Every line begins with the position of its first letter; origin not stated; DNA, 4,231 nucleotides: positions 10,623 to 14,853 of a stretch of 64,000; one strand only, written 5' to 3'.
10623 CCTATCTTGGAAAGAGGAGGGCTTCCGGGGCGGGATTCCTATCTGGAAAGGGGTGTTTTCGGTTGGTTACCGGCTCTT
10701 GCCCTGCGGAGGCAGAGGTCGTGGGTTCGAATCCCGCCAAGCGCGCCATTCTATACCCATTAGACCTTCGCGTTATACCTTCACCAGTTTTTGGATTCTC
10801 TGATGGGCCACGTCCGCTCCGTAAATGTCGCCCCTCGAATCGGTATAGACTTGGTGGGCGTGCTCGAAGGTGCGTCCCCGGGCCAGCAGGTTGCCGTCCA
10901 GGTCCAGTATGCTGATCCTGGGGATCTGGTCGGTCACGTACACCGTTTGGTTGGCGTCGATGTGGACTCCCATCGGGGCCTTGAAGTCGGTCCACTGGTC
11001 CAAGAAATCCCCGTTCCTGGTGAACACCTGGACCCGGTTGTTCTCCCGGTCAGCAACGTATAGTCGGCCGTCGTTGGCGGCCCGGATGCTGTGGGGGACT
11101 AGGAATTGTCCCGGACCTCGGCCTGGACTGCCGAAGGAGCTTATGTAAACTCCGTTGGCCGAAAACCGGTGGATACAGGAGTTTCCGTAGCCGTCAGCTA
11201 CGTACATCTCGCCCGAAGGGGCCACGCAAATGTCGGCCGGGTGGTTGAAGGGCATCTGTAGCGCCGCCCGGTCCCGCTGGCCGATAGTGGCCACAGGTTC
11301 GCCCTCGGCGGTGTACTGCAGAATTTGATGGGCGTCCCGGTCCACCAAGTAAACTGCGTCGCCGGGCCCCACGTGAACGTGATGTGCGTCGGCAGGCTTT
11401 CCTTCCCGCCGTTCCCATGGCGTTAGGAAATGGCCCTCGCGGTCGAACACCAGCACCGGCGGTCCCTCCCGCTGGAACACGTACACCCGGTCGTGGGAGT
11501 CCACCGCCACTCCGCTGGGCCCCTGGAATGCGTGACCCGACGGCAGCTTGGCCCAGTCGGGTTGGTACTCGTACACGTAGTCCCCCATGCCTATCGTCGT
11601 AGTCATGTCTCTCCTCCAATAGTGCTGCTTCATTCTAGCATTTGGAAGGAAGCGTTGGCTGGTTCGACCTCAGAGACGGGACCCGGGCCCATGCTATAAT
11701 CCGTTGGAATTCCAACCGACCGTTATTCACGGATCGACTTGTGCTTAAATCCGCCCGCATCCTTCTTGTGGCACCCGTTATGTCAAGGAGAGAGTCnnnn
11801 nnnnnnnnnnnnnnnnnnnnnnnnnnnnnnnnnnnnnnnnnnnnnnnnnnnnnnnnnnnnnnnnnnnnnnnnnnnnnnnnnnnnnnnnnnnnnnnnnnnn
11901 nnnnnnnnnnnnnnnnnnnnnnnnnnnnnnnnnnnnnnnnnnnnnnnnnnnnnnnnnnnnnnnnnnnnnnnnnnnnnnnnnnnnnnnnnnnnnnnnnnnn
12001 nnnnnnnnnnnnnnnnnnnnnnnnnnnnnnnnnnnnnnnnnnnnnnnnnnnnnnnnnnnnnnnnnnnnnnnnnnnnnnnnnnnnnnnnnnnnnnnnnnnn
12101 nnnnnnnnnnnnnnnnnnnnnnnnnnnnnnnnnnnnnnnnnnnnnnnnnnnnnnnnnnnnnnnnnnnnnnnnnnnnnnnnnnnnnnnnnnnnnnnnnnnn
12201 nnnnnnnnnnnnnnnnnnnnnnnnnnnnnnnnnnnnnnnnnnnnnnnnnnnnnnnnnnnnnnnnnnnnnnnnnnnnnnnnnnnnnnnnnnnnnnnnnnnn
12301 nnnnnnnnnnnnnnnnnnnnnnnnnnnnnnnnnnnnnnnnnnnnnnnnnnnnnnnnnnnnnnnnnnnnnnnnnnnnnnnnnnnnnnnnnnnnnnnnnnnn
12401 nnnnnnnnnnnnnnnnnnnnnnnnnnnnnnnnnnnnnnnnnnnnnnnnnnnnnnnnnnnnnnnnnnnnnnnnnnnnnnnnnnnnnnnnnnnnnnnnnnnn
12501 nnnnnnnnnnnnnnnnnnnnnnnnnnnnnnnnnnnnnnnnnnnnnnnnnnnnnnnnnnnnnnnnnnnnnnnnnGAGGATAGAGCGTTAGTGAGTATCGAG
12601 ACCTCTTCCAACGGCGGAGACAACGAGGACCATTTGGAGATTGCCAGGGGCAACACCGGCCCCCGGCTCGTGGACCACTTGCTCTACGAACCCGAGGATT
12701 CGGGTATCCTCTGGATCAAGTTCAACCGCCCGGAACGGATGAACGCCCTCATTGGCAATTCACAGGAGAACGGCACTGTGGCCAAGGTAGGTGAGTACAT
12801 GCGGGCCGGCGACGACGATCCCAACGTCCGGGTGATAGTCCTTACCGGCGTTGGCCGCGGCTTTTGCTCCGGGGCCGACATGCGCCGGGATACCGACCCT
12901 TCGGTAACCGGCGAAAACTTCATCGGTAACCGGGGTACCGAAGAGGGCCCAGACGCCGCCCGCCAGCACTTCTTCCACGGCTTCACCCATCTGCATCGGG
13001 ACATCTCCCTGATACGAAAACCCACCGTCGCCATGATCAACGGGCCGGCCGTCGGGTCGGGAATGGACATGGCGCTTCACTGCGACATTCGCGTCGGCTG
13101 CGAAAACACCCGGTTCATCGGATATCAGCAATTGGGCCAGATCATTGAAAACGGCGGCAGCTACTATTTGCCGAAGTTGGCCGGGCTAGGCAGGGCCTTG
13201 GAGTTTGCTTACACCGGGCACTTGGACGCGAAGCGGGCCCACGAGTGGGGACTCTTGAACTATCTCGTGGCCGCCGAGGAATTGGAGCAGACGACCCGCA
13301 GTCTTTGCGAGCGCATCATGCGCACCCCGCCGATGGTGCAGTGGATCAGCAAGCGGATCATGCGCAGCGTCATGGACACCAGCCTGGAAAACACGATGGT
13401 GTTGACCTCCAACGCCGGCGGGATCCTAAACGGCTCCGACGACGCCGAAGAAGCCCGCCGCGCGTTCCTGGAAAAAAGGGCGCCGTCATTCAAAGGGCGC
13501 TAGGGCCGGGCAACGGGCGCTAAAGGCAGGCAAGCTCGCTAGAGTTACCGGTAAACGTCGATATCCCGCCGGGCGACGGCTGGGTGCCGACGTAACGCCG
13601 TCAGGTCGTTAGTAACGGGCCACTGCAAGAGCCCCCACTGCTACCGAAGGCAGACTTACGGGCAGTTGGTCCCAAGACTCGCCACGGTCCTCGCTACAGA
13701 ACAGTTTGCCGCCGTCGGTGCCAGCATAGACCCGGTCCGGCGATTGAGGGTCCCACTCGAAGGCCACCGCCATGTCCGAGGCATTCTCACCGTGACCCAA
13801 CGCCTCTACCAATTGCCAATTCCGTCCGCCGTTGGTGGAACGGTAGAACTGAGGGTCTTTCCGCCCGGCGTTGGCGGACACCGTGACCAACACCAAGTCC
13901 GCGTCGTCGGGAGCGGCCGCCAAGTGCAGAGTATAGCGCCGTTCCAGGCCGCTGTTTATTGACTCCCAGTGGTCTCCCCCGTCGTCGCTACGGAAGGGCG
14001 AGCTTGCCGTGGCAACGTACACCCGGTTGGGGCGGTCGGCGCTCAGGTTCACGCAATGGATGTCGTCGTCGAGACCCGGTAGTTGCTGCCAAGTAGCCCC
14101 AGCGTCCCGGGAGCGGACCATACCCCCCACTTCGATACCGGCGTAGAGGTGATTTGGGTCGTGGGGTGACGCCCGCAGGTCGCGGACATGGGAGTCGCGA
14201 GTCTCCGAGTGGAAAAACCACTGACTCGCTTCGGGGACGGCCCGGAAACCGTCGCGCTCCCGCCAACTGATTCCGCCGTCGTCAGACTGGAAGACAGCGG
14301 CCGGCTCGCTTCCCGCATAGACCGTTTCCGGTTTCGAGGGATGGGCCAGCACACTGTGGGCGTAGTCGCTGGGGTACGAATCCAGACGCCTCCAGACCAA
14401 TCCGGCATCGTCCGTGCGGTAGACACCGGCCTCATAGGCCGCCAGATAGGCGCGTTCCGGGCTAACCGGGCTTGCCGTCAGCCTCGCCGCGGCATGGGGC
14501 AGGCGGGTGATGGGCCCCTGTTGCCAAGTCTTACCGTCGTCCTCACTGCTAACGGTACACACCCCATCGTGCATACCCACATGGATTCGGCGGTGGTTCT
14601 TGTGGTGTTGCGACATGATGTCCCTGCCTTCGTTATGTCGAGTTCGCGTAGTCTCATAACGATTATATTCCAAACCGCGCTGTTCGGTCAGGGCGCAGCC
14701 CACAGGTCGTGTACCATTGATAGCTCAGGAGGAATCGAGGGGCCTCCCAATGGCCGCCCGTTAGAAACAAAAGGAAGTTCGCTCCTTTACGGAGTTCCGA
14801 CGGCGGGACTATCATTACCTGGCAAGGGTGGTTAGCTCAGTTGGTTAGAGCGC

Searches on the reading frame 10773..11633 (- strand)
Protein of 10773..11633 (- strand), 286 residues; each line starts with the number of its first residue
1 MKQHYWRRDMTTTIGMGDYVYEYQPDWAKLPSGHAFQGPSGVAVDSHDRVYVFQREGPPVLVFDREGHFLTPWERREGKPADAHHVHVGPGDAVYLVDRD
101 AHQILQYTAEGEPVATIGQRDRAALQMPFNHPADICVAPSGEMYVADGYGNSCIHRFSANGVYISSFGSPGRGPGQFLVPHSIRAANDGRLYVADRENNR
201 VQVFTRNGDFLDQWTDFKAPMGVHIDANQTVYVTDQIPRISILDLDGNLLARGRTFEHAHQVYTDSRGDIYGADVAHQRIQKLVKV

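Call 5: search_protein_families(library=pfam, proteins=[window:10773-11633:-], max_evalue=0.01)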
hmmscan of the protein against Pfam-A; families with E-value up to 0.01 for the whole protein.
window:10773-11633:- (286 aa): 6 families
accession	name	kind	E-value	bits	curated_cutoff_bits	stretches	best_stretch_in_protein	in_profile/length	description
PF01436.27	NHL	-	1.9e-26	91.1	20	2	177-204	1-28/28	NHL repeat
PF17170.10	DUF5128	-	4.8e-10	39.6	22.9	1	134-233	48-148/321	6-bladed beta-propeller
PF24684.1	Vgb_lyase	-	6.9e-06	25.5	50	1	37-273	13-239/290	Virginiamycin B lyase family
PF08450.18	SGL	-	1e-05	25.7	26.3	0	92-170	146-223/246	SMP-30/Gluconolactonase/LRE-like region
PF25021.1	TEN_NHL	-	3.3e-05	23.5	27.1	0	179-202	331-354/357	Teneurin NHL domain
PF15869.11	TolB_like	-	0.0001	22.2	29.2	1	130-261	19-157/296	TolB-like 6-blade propeller-like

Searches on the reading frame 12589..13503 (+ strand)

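Call 5: search_protein_families(library=pfam, proteins=[window:12589-13503:+], max_evalue=0.01)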
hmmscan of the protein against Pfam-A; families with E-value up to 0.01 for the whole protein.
window:12589-13503:+ (304 aa): 2 families
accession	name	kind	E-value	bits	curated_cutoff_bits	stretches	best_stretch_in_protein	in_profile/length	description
PF00378.25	ECH_1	-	1.2e-38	133.3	27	1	37-303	3-250/251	Enoyl-CoA hydratase/isomerase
PF16113.10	ECH_2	-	2.1e-23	83.8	27.2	1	42-248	3-193/335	Enoyl-CoA hydratase/isomerase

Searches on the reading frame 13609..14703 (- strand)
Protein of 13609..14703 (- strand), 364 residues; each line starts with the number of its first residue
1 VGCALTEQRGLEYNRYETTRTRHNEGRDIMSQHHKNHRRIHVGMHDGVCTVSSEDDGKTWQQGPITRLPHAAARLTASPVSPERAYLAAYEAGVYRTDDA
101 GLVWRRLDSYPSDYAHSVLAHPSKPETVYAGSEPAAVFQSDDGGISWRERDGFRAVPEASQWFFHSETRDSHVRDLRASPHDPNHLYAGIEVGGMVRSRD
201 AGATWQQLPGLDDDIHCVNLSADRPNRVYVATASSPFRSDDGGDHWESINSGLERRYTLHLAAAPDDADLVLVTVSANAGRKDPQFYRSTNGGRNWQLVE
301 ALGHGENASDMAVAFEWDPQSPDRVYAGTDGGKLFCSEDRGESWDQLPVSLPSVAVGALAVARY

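Call 5: search_protein_families(library=pfam, proteins=[window:13609-14703:-], max_evalue=0.01)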
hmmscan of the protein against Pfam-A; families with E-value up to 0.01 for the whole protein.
window:13609-14703:- (364 aa): 6 families
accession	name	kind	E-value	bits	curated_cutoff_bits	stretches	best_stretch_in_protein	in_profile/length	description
PF15902.12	Sortilin-Vps10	-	1.6e-24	86.9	33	3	195-300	3-113/446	Sortilin, neurotensin receptor 3,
PF02012.26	BNR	-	1.3e-11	43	27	0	287-298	1-12/12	BNR/Asp-box repeat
PF14870.12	PSII_BNR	-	1.3e-09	38.1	27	1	52-248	86-268/303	Photosynthesis system II assembly factor YCF48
PF13088.12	BNR_2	-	4.2e-07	30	31.4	0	119-263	124-240/277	BNR repeat-like domain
PF19755.4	DUF6242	-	1.2e-05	25.7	29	0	278-344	160-217/217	Domain of unknown function (DUF6242)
PF15899.11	BNR_6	-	0.00098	19.4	27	0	334-346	1-13/14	BNR-Asp box repeat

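Call 6: search_protein_families(library=padloc, proteins=[window:13609-14703:-], max_evalue=0.01)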
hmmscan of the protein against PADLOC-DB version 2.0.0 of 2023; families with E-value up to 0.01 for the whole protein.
window:13609-14703:- (364 aa): 0 families
